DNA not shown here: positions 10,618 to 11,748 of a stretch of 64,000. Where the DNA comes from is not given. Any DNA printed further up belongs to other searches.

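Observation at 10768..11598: RNA polymerase alpha subunit lacks the C-terminal domain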

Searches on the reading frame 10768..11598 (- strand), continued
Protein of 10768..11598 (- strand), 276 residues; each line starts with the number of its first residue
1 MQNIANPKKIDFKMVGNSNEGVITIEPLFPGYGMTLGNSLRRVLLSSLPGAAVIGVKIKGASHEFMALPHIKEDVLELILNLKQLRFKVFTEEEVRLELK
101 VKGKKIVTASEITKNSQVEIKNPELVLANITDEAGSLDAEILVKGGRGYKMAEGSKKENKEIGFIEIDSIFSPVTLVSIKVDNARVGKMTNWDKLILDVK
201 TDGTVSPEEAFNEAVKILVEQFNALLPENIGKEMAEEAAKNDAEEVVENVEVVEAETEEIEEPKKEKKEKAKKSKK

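Call 25: search_protein_representatives(protein=window:10894-11598:-)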
Query: 235 residues. Proteins with E-value up to 0.001 (for the whole library): 8879; up to 1e-10: 5185; up to 1e-30: 1063. The best 150 are listed.
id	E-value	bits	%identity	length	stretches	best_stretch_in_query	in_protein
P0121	8.2e-90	316.6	42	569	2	4-226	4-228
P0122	7.6e-89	313.4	65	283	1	1-226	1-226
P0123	4.8e-75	268.3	43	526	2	17-223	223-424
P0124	7.9e-68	244.7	51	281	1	1-226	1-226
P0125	2.8e-66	239.7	50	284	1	2-231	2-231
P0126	1.0e-65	237.8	50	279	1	1-228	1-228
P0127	2.1e-63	230.2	49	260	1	1-225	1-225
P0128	2.3e-63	230.1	51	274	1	18-225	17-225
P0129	1.2e-62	227.8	54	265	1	1-225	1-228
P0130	1.5e-62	227.4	48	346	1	1-227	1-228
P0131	5.0e-62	225.8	49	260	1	2-223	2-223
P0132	7.8e-61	221.9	48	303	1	1-225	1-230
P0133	1.1e-60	221.4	46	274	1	4-226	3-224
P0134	2.7e-60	220.1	53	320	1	18-223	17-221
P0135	2.8e-60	220.0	53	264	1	16-225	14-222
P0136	9.4e-60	218.3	49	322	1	5-233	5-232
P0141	1.3e-58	214.6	49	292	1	1-232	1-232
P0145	9.2e-58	211.8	45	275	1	7-233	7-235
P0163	4.6e-55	203.0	48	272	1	7-226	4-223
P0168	9.5e-55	202.0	48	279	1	18-227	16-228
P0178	4.4e-53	196.5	51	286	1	19-225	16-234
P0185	3.1e-52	193.7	48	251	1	23-227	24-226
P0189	4.7e-52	193.2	47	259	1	18-232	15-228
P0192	8.7e-52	192.3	46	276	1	17-225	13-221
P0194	1.1e-51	192.0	44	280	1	9-231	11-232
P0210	1.6e-50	188.1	50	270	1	21-232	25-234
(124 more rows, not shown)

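Call 27: list_cluster_members(proteins=[P0122, P0124, P0125, P0126, P0127, P0129, P0130, P0134, P0136, P0132])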
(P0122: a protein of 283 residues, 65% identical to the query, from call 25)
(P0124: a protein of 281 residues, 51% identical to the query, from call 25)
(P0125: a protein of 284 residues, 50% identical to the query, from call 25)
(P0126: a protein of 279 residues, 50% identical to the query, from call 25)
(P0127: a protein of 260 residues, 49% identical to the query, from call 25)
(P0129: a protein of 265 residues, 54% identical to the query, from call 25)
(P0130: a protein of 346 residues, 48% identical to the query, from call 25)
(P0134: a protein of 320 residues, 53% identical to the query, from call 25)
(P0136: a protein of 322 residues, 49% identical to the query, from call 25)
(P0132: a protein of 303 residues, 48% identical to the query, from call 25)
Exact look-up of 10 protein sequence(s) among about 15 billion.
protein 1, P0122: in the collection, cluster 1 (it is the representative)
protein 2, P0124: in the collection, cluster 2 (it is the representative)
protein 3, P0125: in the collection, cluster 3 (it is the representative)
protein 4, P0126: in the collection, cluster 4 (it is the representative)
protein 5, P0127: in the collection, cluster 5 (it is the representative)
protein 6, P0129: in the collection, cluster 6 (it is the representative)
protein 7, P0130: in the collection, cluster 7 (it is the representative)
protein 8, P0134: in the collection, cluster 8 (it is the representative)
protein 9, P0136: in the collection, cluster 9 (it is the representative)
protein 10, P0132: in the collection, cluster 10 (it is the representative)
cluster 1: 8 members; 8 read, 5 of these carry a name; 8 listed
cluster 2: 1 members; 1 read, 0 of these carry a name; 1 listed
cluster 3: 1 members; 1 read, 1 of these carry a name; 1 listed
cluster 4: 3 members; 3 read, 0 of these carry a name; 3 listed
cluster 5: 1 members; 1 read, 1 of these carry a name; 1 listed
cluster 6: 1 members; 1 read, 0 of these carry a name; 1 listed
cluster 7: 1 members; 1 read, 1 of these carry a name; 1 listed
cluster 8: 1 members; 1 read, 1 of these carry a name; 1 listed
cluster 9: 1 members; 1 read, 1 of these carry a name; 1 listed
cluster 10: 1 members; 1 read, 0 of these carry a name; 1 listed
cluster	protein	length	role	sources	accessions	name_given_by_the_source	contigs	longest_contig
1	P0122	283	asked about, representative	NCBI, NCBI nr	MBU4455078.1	DNA-directed RNA polymerase subunit alpha [Patescibacteria group bacterium]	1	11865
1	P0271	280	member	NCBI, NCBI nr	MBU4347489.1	DNA-directed RNA polymerase subunit alpha, partial [Patescibacteria group bacterium] | DNA-directed RNA polymerase subunit alpha [Patescibacteria group bacterium]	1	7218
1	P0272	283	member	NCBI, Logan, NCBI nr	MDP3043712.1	MAG: DNA-directed RNA polymerase subunit alpha [bacterium] | DNA-directed RNA polymerase subunit alpha [bacterium]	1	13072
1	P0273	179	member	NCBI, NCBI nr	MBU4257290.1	DNA-directed RNA polymerase subunit alpha, partial [Patescibacteria group bacterium] | DNA-directed RNA polymerase subunit alpha [Patescibacteria group bacterium]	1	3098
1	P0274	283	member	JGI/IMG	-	DNA-directed RNA polymerase subunit alpha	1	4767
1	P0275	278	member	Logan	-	-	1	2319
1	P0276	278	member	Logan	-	-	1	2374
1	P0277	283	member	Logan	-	-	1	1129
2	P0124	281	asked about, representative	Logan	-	-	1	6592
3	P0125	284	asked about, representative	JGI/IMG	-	DNA-directed RNA polymerase subunit alpha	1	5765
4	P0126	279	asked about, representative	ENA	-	-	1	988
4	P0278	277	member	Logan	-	-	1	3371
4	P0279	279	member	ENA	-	-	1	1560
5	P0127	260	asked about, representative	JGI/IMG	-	DNA-directed RNA polymerase subunit alpha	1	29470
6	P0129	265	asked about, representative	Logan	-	-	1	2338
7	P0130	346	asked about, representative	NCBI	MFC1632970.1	DNA-directed RNA polymerase subunit alpha [Patescibacteria group bacterium]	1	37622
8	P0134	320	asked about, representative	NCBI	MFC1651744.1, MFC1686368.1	DNA-directed RNA polymerase subunit alpha [Patescibacteria group bacterium]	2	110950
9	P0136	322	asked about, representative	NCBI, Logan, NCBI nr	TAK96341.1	DNA-directed RNA polymerase subunit alpha [Patescibacteria group bacterium] | MAG: DNA-directed RNA polymerase subunit alpha [Patescibacteria group bacterium]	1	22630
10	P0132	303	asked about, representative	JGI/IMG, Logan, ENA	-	-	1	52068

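Call 29: find_related_loci(query=A1, collection=genome_contigs, flank=3000)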
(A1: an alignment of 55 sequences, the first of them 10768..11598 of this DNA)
Query A1 (276 aa) in genome_contigs; peptide patterns used: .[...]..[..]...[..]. (x = any residue, [..] = any of these).
600 stretches matched a pattern (row limit reached: there are more); 600 encode a relative of the query (tblastn E <= 1e-3); the best 80 are kept; 80 distinct loci.
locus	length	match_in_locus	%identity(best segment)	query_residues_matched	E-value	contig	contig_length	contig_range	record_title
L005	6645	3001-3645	50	23-238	6e-71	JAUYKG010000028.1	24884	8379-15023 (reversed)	MAG: Candidatus Veblenbacteria bacterium isolate C24_metabat.bin.183 C24_k141_1058672, whole genome shotgun sequence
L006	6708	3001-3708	49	17-251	4e-67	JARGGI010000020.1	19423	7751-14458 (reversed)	MAG: Patescibacteria group bacterium isolate C14-28 NODE_20_length_19423_cov_19.792050, whole genome shotgun sequence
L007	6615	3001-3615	49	19-225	4e-66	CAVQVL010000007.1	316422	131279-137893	MAG: uncultured Chloroflexia bacterium isolate MFD09603.bin.2.85 genome assembly, contig: contig_24798, whole genome sho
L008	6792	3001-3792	44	2-274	7e-66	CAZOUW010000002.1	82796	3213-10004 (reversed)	MAG TPA_asm: uncultured Candidatus Saccharibacteria bacterium isolate SRP133034_co1_52 genome assembly, contig: NODE_123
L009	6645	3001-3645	52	19-234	2e-65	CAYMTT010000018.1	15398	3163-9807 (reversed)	MAG TPA_asm: uncultured Candidatus Saccharibacteria bacterium isolate binchicken_co17_376 genome assembly, contig: NODE_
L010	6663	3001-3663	47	1-225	1e-65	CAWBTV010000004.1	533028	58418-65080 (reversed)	MAG: uncultured Chloroflexia bacterium isolate MFD04580.bin.2.124 genome assembly, contig: contig_23167, whole genome sh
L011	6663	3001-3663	46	1-225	4e-65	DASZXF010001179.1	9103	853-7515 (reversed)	MAG TPA_asm: Ktedonobacteraceae bacterium isolate SMAG_U6176 k141_733056, whole genome shotgun sequence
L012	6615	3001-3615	49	21-226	1e-63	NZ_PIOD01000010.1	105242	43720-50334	Oceanobacillus chungangensis strain CAU 1051 NODE_10_length_105160_cov_64.411118, whole genome shotgun sequence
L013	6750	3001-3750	44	1-248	6e-63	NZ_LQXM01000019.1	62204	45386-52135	Rossellomorea aquimaris TF-12 strain TF12 Cont38, whole genome shotgun sequence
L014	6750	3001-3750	45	1-248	2e-62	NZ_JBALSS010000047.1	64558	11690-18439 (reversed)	Bacillus sp. JJ1609 JJ-1609_contig_48, whole genome shotgun sequence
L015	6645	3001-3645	47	13-225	2e-62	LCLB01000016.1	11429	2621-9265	MAG: Parcubacteria group bacterium GW2011_GWF1_45_5 UX14_C0016, whole genome shotgun sequence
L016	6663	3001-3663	46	2-222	1e-61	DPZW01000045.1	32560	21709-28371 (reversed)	MAG TPA_asm: Rhodospirillaceae bacterium isolate UBA11073 contig_9571, whole genome shotgun sequence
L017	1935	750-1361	49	21-225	1e-62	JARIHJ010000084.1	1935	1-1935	MAG: Candidatus Saccharibacteria bacterium isolate CullarsAll.DT.35 k141_201617, whole genome shotgun sequence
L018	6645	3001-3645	48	10-222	4e-61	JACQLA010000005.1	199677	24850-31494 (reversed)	MAG: Candidatus Microgenomates bacterium isolate NC_groundwater_1191_Ag_S-0.1um_40_427 S_p1_S3_coassembly_k141_1562241,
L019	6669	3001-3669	47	21-244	1e-60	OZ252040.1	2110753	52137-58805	MAG: Nitrospirales bacterium isolate 83231f25-c8cf-40c5-a73a-07b957b23052 genome assembly, chromosome: 1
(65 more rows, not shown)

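Call 40: predict_structure(alignment_id=A1)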
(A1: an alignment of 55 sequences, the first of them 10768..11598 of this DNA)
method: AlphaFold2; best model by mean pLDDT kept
length: 276 residues; sequences in the alignment: 55
mean_pLDDT: 88.3   pTM: 0.76
mean pLDDT of the five models: 88.3, 87.7, 87.5, 86.8, 85.8
residues with pLDDT >= 90: 197; 70-90: 43; 50-70: 27; < 50: 9
segments of 3 or more residues with pLDDT < 50: 250-253
pLDDT, mean of each block of 10 residues (from residue 1): 84 95 97 96 95 96 93 97 96 96 98 95 97 97 94 77 89 96 93 97 96 96 85 79 66 48 57 53
secondary structure, 60 per line:
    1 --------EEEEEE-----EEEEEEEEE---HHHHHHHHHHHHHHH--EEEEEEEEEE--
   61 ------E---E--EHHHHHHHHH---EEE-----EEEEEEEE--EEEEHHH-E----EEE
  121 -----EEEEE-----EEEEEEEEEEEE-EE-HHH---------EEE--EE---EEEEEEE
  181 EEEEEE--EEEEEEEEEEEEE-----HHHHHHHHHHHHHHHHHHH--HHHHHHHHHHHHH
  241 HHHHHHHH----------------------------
elements in order: E9-14 E20-28 H32-46 E49-58 H75-83 E87-89 E95-102 E105-108 E118-120 E126-130 E136-147 E164-166 E174-186 E189-201 H207-225 H228-248

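Call 43: list_cluster_members(proteins=[P0135, P0145, P0163, P0168, P0178, P0185, P0189, P0192, P0194, P0210])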
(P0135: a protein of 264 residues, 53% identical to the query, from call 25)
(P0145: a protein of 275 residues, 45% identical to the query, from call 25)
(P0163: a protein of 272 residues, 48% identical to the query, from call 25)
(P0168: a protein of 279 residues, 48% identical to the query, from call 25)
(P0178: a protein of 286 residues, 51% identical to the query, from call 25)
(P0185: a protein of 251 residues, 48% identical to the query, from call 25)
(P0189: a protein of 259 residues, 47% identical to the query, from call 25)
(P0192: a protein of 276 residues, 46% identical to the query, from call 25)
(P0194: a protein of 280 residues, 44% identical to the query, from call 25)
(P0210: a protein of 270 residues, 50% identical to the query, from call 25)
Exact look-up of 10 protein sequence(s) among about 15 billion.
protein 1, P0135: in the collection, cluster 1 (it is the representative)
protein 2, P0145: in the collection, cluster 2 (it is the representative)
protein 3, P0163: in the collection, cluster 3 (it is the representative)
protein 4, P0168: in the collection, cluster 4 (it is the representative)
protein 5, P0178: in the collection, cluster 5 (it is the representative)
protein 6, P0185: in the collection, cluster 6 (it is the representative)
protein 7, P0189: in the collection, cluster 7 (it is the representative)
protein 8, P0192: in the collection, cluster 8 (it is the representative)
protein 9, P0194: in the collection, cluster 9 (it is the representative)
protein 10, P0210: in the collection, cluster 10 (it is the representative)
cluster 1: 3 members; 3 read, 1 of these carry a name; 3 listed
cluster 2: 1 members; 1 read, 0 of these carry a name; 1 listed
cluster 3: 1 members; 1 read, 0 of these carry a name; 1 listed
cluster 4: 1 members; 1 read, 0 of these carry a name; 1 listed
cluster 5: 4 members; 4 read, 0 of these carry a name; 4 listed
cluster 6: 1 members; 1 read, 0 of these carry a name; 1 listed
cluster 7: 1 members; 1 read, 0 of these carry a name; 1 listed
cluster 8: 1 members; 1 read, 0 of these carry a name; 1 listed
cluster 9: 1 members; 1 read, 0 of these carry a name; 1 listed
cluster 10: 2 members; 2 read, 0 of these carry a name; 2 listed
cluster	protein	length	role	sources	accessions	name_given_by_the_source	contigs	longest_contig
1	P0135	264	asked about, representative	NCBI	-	-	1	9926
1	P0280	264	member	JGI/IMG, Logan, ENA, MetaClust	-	\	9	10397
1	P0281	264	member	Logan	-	-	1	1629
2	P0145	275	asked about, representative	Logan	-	-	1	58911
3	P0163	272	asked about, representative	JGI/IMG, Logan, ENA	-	-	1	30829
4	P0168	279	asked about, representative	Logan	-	-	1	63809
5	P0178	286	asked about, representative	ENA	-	-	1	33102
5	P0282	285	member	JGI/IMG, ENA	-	-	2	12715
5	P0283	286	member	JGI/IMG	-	-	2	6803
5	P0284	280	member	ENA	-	-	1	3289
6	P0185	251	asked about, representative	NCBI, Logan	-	-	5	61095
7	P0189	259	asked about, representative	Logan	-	-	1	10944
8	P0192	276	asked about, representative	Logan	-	-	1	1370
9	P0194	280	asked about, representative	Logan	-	-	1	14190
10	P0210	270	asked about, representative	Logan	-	-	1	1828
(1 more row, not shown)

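Call 44: search_protein_families(library=pfam, proteins=[P0122, P0133, P0141, P0132, L005:2938-3732:+], max_evalue=10)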
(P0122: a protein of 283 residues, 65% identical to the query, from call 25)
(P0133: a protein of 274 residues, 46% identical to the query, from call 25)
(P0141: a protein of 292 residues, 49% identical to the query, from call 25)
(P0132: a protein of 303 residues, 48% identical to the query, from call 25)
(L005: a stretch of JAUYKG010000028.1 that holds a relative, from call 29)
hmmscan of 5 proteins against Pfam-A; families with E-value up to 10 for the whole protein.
P0122 (283 aa): 6 families
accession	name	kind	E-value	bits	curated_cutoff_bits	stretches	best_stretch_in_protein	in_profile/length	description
PF01000.31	RNA_pol_A_bac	-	7.8e-29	100.8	33.9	1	56-172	1-119/119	RNA polymerase Rpb3/RpoA insert domain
PF01193.29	RNA_pol_L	-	3.2e-21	75.3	24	1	26-222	1-74/74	RNA polymerase Rpb3/Rpb11 dimerisation domain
PF13656.11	RNA_pol_L_2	-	0.0015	18.6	27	1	193-223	40-70/75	RNA polymerase Rpb3/Rpb11 dimerisation domain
PF08158.18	SDA1_HEAT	-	0.022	14.2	26.4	1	208-276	143-208/364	SDA1, HEAT repeat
PF06213.17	CobT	-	0.044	13.7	26.1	1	204-276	183-254/276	Cobalamin biosynthesis protein CobT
PF24837.1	AMIN-like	-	0.14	12.7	27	1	181-205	3-27/129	AMIN-like domain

P0133 (274 aa): 4 families
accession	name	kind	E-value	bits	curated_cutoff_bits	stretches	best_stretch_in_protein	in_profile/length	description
PF01000.31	RNA_pol_A_bac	-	2.2e-27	96.1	33.9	1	56-170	3-119/119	RNA polymerase Rpb3/RpoA insert domain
PF01193.29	RNA_pol_L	-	2.2e-20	72.6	24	1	24-220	1-74/74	RNA polymerase Rpb3/Rpb11 dimerisation domain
PF13656.11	RNA_pol_L_2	-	0.013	15.7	27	1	192-221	41-70/75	RNA polymerase Rpb3/Rpb11 dimerisation domain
PF02178.24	AT_hook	-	0.092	13.1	17.4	1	265-273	2-10/13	AT hook motif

P0141 (292 aa): 4 families
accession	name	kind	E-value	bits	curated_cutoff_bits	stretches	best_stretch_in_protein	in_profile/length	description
PF01000.31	RNA_pol_A_bac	-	2.9e-26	92.4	33.9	1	55-171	1-118/119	RNA polymerase Rpb3/RpoA insert domain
PF01193.29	RNA_pol_L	-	2.8e-22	78.7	24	1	25-222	1-74/74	RNA polymerase Rpb3/Rpb11 dimerisation domain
PF13656.11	RNA_pol_L_2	-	0.011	15.8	27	1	192-223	39-70/75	RNA polymerase Rpb3/Rpb11 dimerisation domain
PF02178.24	AT_hook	-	0.15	12.5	17.4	1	282-291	1-10/13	AT hook motif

P0132 (303 aa): 3 families
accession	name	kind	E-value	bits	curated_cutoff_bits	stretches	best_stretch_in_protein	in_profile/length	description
PF01000.31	RNA_pol_A_bac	-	1.2e-31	109.8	33.9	1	55-177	1-119/119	RNA polymerase Rpb3/RpoA insert domain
PF01193.29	RNA_pol_L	-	1.9e-20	72.8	24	1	25-227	1-74/74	RNA polymerase Rpb3/Rpb11 dimerisation domain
PF13656.11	RNA_pol_L_2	-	0.15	12.3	27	1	198-231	40-73/75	RNA polymerase Rpb3/Rpb11 dimerisation domain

L005:2938-3732:+ (264 aa): 5 families
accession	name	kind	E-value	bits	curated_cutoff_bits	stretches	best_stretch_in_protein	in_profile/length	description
PF01000.31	RNA_pol_A_bac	-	7.1e-34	117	33.9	1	55-171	1-119/119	RNA polymerase Rpb3/RpoA insert domain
PF01193.29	RNA_pol_L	-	4.5e-26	90.8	24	1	25-221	1-74/74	RNA polymerase Rpb3/Rpb11 dimerisation domain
PF13656.11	RNA_pol_L_2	-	0.00029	20.9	27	1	192-223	40-71/75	RNA polymerase Rpb3/Rpb11 dimerisation domain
PF13710.12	ACT_5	-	0.0015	18.7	27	1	173-203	13-45/62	ACT domain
PF02178.24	AT_hook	-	0.23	11.9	17.4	1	253-262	1-10/13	AT hook motif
